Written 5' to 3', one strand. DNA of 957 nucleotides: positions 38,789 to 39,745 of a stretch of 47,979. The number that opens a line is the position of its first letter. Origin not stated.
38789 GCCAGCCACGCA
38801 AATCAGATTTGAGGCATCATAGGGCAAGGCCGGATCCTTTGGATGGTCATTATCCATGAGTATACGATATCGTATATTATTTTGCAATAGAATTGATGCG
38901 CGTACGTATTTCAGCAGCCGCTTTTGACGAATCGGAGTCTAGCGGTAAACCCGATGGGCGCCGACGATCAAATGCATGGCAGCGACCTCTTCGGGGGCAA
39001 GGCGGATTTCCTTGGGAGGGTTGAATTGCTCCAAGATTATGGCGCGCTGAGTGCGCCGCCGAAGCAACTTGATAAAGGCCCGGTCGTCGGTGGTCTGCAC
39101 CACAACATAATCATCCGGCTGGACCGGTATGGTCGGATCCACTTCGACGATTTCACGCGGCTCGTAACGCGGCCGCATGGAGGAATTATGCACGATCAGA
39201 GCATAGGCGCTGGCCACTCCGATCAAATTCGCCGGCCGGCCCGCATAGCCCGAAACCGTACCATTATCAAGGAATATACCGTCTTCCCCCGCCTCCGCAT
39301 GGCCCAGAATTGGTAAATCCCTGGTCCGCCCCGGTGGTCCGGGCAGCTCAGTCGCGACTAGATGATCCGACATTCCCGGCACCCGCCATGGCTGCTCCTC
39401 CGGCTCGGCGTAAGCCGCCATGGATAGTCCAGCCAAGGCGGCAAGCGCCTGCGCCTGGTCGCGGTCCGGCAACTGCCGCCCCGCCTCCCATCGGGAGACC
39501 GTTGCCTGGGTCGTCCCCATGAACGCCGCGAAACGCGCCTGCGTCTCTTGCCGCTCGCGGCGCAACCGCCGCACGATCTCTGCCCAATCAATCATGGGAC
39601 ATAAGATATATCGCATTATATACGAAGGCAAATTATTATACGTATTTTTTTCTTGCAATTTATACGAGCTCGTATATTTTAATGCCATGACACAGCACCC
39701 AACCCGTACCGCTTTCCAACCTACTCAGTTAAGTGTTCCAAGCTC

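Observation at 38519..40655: Orphan phage-type switch: an S24 repressor, two perfect 16-bp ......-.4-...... operators, and three uncharacterised cargo genes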

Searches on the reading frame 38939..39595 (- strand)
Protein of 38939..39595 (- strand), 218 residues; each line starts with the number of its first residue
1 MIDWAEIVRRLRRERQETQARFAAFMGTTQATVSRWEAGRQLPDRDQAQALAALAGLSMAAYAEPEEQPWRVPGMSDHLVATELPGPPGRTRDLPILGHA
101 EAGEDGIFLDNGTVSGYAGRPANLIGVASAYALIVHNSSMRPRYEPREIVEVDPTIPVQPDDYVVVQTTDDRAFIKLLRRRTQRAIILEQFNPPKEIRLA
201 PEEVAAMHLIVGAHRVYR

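Call 3: search_protein_families(library=pfam, proteins=[window:38939-39595:-], max_evalue=1)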
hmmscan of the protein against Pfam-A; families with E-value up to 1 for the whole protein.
window:38939-39595:- (218 aa): 6 families
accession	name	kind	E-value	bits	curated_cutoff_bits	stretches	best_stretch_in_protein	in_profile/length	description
PF00717.28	Peptidase_S24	-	1.1e-09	38.4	23.3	1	95-201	1-105/116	Peptidase S24-like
PF01381.28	HTH_3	-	7.1e-08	32.8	23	1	9-59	2-52/55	Helix-turn-helix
PF13560.12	HTH_31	-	9.7e-08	32.7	27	1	8-58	6-57/64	Helix-turn-helix domain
PF22495.2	HTH_92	-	2.2e-06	27.3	27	1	9-44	1-36/45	RsaL-like HTH domain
PF13518.12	HTH_28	-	0.027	15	25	1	6-38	4-34/52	Helix-turn-helix domain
PF18057.6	DUF5594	-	0.046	14.2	27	1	3-57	72-125/128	Domain of unknown function (DUF5594)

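Call 6: search_protein_families(library=ncbifam, proteins=[window:38939-39595:-], max_evalue=1)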
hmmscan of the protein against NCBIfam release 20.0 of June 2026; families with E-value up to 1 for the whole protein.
window:38939-39595:- (218 aa): 13 families
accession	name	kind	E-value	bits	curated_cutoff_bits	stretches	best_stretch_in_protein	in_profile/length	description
NF047542.1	telomere_Tap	equivalog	5.3e-06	25.4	600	1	9-73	23-88/695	telomere-associated protein Tap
TIGR03830.1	CxxCG_CxxCG_HTH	subfamily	1.2e-05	25.1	61.8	1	7-53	69-115/127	type II TA system antitoxin MqsA family protein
NF041951.1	phage_RstR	subfamily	8.8e-05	22.7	80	1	6-58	5-57/108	RstR family transcriptional repressor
TIGR03070.1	couple_hipB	subfamily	0.00062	19.7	71.65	1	5-57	4-56/58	type II toxin-antitoxin system Y4mF family antitoxin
NF041265.1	NadS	equivalog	0.0011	19.3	60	1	8-54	35-81/94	NadS family protein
TIGR00270.2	TIGR00270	equivalog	0.0022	17.8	110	1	3-59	75-131/159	multiprotein bridging factor aMBF1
NF046037.1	carphisopro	domain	0.0057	16.8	38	1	20-58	12-49/54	carph-isopro domain-containing protein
NF007257.0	PRK09706.1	subfamily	0.0099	15.7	101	1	8-53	10-55/135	transcriptional repressor DicA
NF007481.0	PRK10072.1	equivalog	0.041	14.4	110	1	9-47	39-77/96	HTH-type transcriptional regulator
TIGR00498.1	lexA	equivalog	0.082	12.5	110.95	1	93-215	79-200/203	transcriptional repressor LexA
NF041575.1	antitoxPezA_Strep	equivalog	0.087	12.8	290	1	6-39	4-37/158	type II toxin-antitoxin system antitoxin PezA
NF040522.1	VC1465_fam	subfamily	0.13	12.4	70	1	10-40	3-33/111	VC1465 family Xer recombination activation factor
NF007271.0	PRK09726.1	equivalog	0.14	12.2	79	1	5-39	14-48/88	type II toxin-antitoxin system antitoxin HipB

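Call 7: search_protein_families(library=phrogs, proteins=[window:38939-39595:-], max_evalue=1)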
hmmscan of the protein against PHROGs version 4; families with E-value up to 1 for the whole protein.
window:38939-39595:- (218 aa): 35 families (the best 25 are shown)
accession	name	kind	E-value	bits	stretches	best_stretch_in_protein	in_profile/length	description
phrog_4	-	transcription regulation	3.4e-23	83.3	1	2-213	135-335/400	transcriptional repressor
phrog_8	-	transcription regulation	2.8e-09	37.9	1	3-57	76-130/346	transcriptional regulator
phrog_2328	-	transcription regulation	4.2e-07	30.8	1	9-59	21-71/128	transcriptional repressor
phrog_2104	-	unknown function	4.4e-06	27.8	1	6-52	42-88/103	-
phrog_3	-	transcription regulation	7.1e-06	27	1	1-58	86-141/430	transcriptional repressor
phrog_2967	-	transcription regulation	8.2e-06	26.5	1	5-53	12-60/225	transcriptional regulator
phrog_638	-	transcription regulation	1e-05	26.4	1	18-58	19-59/145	transcriptional regulator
phrog_6201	-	transcription regulation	6.8e-05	23.7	1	133-192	31-89/121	CI-like repressor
phrog_2439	-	transcription regulation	9.1e-05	22.5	1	7-66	11-70/367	transcriptional regulator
phrog_35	-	transcription regulation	0.00065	20.8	1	16-50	86-119/181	transcriptional repressor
phrog_7241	-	transcription regulation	0.00086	20.4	1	1-56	59-114/122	transcriptional regulator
phrog_8558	-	unknown function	0.0009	20.5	1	128-194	18-88/114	-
phrog_3949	-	transcription regulation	0.0015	19.6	1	8-54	18-64/161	transcriptional repressor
phrog_5119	-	unknown function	0.0024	18.7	1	7-54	57-104/152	-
phrog_6831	-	transcription regulation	0.0049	17.8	1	2-53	2-56/68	transcriptional regulator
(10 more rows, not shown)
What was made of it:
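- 38939..39595 (-): CI/LexA-type repressor, 218 aa: HTH_3 + Peptidase_S24, Ala-Gly site (A102-G103), Ser139, Lys176. Pfam and PHROG phrog_4 (E 3e-23) (calls 3, 7).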

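Call 39: search_solved_structures(query=window:38939-39595:-, max_evalue=0.01, show_alignments=2)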
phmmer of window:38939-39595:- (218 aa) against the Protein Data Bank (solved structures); distinct sequences matched with E-value up to 0.01: 0.

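Call 78: find_related_loci(query=A7, collection=viral_contigs, flank=8000)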
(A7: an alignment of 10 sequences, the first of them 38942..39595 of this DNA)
Query A7 (218 aa) in viral_contigs; peptide patterns used: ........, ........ (x = any residue, [..] = any of these).
72 stretches matched a pattern; 3 encode a relative of the query (tblastn E <= 1e-3); 3 distinct loci.
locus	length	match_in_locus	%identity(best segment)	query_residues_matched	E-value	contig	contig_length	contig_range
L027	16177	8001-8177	47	5-63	6e-12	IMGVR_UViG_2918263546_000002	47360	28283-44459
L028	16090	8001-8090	67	18-47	4e-7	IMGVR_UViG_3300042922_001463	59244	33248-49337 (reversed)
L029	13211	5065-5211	45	18-70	3e-6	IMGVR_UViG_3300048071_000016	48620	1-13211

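Call 79: search_dna_similar(query=window:38942-39595:-, collection=phages, mode=protein, max_evalue=0.001, max_rows=15)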
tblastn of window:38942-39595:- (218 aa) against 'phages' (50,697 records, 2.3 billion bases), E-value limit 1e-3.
Records with a match: 30; places in all: 30; records where one place covers at least 80% of the query: 11.
Best place of each record, by identity: <60% 30.
By first word of the organism name: Vibrio 8; Rhizobium 6; Aeromonas 5; Pseudomonas 2; Sinorhizobium 2; Aurantimonas 2; Bordetella 1; Acinetobacter 1; Agrobacterium 1; Paraburkholderia 1; and 1 more.
By host as written in the record: - 10; Aeromonas sp. 3; Pseudomonas sp. 1-1-1b 2; Sinorhizobium meliloti 2; Aurantimonas sp. C5-1 2; Rhizobium etli N6212 1; Sinorhizobium americanum X2_25 1; Rhizobium phaseoli I3_18 1; and 8 more.
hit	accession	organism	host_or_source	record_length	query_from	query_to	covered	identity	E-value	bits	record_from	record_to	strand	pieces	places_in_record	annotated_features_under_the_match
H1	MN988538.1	Rhizobium phage RHph_Y25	Rhizobium etli N6212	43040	7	213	95%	32.0%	3e-21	97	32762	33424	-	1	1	repressor protein C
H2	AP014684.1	Pseudomonas phage PS-1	Pseudomonas sp. 1-1-1b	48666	11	210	92%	26.8%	9e-8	57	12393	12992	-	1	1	CI repressor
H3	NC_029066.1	Pseudomonas phage PS-1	Pseudomonas sp. 1-1-1b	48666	11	210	92%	26.8%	9e-8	57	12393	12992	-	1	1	transcriptional repressor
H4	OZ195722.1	Vibrio phage K242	Seawater and oysters mix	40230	1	192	88%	27.3%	6e-8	58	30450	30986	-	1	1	transcriptional repressor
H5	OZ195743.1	Vibrio phage K243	Seawater and oysters mix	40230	1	192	88%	27.3%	6e-8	58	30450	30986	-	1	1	transcriptional repressor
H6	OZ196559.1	Vibrio phage K245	Seawater and oysters mix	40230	1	192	88%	27.3%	6e-8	58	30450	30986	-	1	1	transcriptional repressor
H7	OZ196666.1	Vibrio phage K279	Seawater and oysters mix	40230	1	192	88%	27.3%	6e-8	58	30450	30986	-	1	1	transcriptional repressor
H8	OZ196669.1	Vibrio phage K280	Seawater and oysters mix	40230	1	192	88%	27.3%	6e-8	58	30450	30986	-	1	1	transcriptional repressor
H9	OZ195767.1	Vibrio phage K251 g2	Seawater and oysters mix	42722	1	192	88%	27.3%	6e-8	58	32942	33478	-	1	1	transcriptional repressor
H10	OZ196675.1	Vibrio phage K290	Seawater and oysters mix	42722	1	192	88%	27.3%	6e-8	58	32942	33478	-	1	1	transcriptional repressor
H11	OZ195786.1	Vibrio phage K288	Seawater and oysters mix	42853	1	192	88%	27.3%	6e-8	58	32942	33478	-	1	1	transcriptional repressor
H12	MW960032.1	Rhizobium phage RHph_X2_25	Sinorhizobium americanum X2_25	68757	88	217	60%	38.4%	4e-19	91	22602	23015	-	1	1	repressor protein C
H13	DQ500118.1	Rhizobium phage 16-3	-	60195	88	217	60%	37.0%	7e-19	90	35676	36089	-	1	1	c: C repressor protein | 16-3p068: p068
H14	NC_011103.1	Rhizobium phage 16-3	-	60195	88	217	60%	37.0%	7e-19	90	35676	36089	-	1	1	c: transcriptional repressor | 16-3p068: p068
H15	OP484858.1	Sinorhizobium phage NV1.1.1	Sinorhizobium meliloti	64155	88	217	60%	37.0%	9e-19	90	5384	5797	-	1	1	C: repressor protein C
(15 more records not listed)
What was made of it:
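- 38939..39595 (-): 32% identical to the Rhizobium phage RHph_Y25 C repressor (E 3e-21, call 79).
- Closest known: C repressors of rhizobial temperate phages. Same: These are the best named sequence relatives: 32% identity over 95% of the length (E 3e-21), and 37% over the S24 domain (E 7e-19) (call 79).
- Nearest named relatives are rhizobial phage C repressors (call 79). Its nearest relatives are inducible-type phage C repressors (call 79).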

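Call 80: get_annotated_region(hit=H1, flank=9000)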
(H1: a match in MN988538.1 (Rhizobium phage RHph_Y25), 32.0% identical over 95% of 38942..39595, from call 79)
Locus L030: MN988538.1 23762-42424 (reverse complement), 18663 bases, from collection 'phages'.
description: Rhizobium phage RHph_Y25, complete genome.
organism: Rhizobium phage RHph_Y25 (NCBI taxid 2509588)
taxonomy: Viruses; Duplodnaviria; Heunggongvirae; Uroviricota; Caudoviricetes
host: Rhizobium etli N6212; source: agricultural lands; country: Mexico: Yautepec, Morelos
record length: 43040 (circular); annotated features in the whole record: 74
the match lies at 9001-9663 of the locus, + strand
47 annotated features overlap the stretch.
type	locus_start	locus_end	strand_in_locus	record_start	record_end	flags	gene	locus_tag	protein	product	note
CDS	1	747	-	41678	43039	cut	-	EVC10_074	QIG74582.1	terminase large subunit protein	-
CDS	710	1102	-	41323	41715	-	-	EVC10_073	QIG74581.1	hypothetical protein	-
CDS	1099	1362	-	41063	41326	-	-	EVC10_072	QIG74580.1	hypothetical protein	-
CDS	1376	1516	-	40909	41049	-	-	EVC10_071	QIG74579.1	DUF3309 domain-containing protein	-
CDS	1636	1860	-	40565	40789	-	-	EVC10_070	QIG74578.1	hypothetical protein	-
CDS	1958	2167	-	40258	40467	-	-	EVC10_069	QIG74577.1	hypothetical protein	-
CDS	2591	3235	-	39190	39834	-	-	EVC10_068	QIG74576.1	hypothetical protein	-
CDS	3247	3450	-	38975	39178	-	-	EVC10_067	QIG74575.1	LuxR family transcriptional regulator protein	GO_component: GO:0005622 - intracellular; GO_function: GO:0000156 - two-component response regulator activity; ...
CDS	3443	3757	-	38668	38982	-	-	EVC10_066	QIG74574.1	hypothetical protein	-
CDS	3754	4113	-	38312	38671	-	-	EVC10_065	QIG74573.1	hypothetical protein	-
CDS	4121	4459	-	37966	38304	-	-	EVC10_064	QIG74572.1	hypothetical protein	-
CDS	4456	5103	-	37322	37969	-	-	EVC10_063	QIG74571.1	putative DNA methyltransferase protein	-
CDS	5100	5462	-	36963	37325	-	-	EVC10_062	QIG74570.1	holliday junction resolvase RusA-like protein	GO_function: GO:0000287 - magnesium ion binding; GO_process: GO:0006281 - DNA repair; GO_process: GO:0006310 - DNA ...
CDS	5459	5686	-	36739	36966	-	-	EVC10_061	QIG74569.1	hypothetical protein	-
CDS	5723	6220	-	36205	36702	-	-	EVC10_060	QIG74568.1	HNH endonuclease protein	GO_function: GO:0003677 - DNA binding; GO_process: GO:0006355 - regulation of transcription, DNA-dependent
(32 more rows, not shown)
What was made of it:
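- Closest known: C repressors of rhizobial temperate phages. Same: They share the architecture and a divergent early operon (call 80).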

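Call 87: search_protein_families(library=padloc, proteins=[window:38939-39595:-], max_evalue=0.1)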
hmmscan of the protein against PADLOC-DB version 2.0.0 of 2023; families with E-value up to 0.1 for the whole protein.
window:38939-39595:- (218 aa): 8 families
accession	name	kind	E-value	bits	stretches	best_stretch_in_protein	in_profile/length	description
PDLC03951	RmrA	-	3.3e-06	24.3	1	8-64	13-69/400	-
PDLC03956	RmrA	-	1.4e-05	22.4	1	15-55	21-61/399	-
PDLC03949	RmrA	-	0.00033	17.6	1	12-61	11-60/363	-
PDLC03948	RmrA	-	0.00057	16.9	1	12-59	17-64/397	-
PDLC03954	RmrA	-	0.00059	16.9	1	8-55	15-62/380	-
PDLC04142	capH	-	0.0061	15.6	1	6-63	9-65/103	capH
PDLC02926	HTH_VI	-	0.02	13.2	1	6-47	4-45/92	-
PDLC03947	RmrA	-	0.052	10.3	1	7-67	15-75/383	-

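Call 95: search_solved_structures(query=A7, max_evalue=0.1, show_alignments=1)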
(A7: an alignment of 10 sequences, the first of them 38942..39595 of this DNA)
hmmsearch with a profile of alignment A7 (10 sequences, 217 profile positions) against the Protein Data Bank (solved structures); distinct sequences matched with E-value up to 0.1: 5.
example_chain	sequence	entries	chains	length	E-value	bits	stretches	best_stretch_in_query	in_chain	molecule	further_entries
2mez_A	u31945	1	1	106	0.0082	18.9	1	3-66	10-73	Multiprotein Bridging Factor (MBP-like)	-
8tac_A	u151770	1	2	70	0.0085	18.9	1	7-53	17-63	DBP48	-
28tn_A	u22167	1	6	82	0.018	17.8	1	8-63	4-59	lambda repressor-like protein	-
3bs3_A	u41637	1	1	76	0.029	17.1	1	8-53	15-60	Putative DNA-binding protein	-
4z5h_A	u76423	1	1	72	0.061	16.1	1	5-39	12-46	Antitoxin HipB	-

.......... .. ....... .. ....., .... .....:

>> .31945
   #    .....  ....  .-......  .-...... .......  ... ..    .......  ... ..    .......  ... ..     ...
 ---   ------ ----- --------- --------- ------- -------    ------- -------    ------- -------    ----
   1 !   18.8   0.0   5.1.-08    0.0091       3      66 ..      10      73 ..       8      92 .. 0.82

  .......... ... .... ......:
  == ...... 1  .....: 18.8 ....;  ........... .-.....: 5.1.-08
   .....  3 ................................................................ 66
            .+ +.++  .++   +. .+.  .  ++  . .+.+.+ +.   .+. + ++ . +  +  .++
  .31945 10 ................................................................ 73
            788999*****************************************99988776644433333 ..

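Call 97: search_dna_similar(query=window:38942-39595:-, collection=plasmids, mode=protein, max_evalue=1e-10, max_rows=20)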
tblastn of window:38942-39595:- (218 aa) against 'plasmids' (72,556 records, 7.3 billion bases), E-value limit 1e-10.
Records with a match: 8; places in all: 9; records where one place covers at least 80% of the query: 1.
Best place of each record, by identity: <60% 8.
By first word of the organism name: Sinorhizobium 5; Shinella 1; Bradyrhizobium 1; Rhizobium 1.
By predicted mobility (MOB-suite, as given by PLSDB): non-mobilizable 8.
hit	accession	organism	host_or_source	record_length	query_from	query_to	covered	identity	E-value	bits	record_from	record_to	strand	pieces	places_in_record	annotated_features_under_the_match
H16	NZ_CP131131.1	Shinella zoogloeoides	isolate,Activated charcoal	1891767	7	210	94%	32.4%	4e-18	89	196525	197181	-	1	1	none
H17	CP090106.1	Sinorhizobium meliloti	Medicago,Cell culture,Plant nodule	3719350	94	211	54%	40.6%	8e-14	77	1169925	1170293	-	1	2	XRE family transcriptional regulator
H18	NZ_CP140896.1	Sinorhizobium medicae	Medicago lupulina,whole organism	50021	83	217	62%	33.3%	4e-12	72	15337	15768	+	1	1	S24 family peptidase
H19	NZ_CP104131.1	Sinorhizobium sp. K101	Phaseolus vulgaris,cell ...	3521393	94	210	54%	37.7%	3e-15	81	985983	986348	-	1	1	none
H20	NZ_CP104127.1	Sinorhizobium sp. M103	Phaseolus vulgaris,cell ...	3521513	94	210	54%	37.7%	3e-15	81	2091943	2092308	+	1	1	none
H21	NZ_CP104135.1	Sinorhizobium sp. C101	Phaseolus vulgaris,cell ...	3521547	94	210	54%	37.7%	3e-15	81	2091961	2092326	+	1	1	none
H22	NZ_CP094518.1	Bradyrhizobium sp. ISRA432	Arachis hypogaea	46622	89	214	58%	31.5%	3e-11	69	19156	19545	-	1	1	S24 family peptidase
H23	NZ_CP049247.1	Rhizobium rhizoryzae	cell culture,soil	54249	93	217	57%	30.5%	8e-14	77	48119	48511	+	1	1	S24 family peptidase | hypothetical protein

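Call 98: get_annotated_region(hit=H16, flank=7000)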
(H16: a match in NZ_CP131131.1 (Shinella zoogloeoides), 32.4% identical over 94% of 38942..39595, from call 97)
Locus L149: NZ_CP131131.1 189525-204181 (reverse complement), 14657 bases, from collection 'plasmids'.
description: Shinella zoogloeoides strain Teo12 plasmid p1_Teo12, complete sequence
organism: Shinella zoogloeoides (NCBI taxid 352475)
taxonomy: Bacteria; Pseudomonadota; Alphaproteobacteria; Hyphomicrobiales; Rhizobiaceae; Shinella; Shinella zoogloeoides
host: -; source: isolate,Activated charcoal; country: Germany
typing (MOB-suite, as given by PLSDB): non-mobilizable
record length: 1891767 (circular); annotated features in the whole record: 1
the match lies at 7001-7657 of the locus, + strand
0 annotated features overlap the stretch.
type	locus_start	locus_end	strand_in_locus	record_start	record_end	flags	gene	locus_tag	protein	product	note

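Call 99: get_annotated_region(hit=H17, flank=6000)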
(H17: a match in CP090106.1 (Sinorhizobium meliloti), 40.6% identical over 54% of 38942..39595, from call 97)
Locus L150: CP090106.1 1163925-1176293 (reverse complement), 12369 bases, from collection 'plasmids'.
description: Sinorhizobium meliloti strain Ak57 plasmid pSymB, complete sequence
organism: Sinorhizobium meliloti (NCBI taxid 382)
taxonomy: Bacteria; Pseudomonadota; Alphaproteobacteria; Hyphomicrobiales; Rhizobiaceae; Sinorhizobium; Sinorhizobium meliloti
host: -; source: Medicago,Cell culture,Plant nodule; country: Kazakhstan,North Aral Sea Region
typing (MOB-suite, as given by PLSDB): non-mobilizable
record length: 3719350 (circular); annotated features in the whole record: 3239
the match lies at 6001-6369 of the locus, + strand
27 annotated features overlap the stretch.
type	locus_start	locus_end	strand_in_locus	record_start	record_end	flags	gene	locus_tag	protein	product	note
CDS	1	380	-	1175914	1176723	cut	-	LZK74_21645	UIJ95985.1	hypothetical protein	-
CDS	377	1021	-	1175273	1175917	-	-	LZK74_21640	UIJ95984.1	hypothetical protein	-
CDS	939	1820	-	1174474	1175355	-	-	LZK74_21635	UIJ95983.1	hypothetical protein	-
CDS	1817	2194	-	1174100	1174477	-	-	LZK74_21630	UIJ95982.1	DUF1064 domain-containing protein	-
CDS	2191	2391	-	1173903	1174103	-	-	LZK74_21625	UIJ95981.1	hypothetical protein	-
CDS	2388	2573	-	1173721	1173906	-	-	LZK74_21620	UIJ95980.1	hypothetical protein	-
CDS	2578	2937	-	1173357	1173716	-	-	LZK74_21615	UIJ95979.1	hypothetical protein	-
CDS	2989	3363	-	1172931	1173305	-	-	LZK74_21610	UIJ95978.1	hypothetical protein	-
CDS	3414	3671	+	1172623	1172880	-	-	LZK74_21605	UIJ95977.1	hypothetical protein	-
CDS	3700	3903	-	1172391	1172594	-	-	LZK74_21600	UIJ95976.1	hypothetical protein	-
CDS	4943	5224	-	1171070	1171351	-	-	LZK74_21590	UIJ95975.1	hypothetical protein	-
CDS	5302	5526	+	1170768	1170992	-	-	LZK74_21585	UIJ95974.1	hypothetical protein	-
CDS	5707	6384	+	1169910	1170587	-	-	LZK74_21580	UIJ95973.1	XRE family transcriptional regulator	-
CDS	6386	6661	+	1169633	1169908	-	-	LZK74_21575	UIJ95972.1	hypothetical protein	-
CDS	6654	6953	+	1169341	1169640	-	-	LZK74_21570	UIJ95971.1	hypothetical protein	-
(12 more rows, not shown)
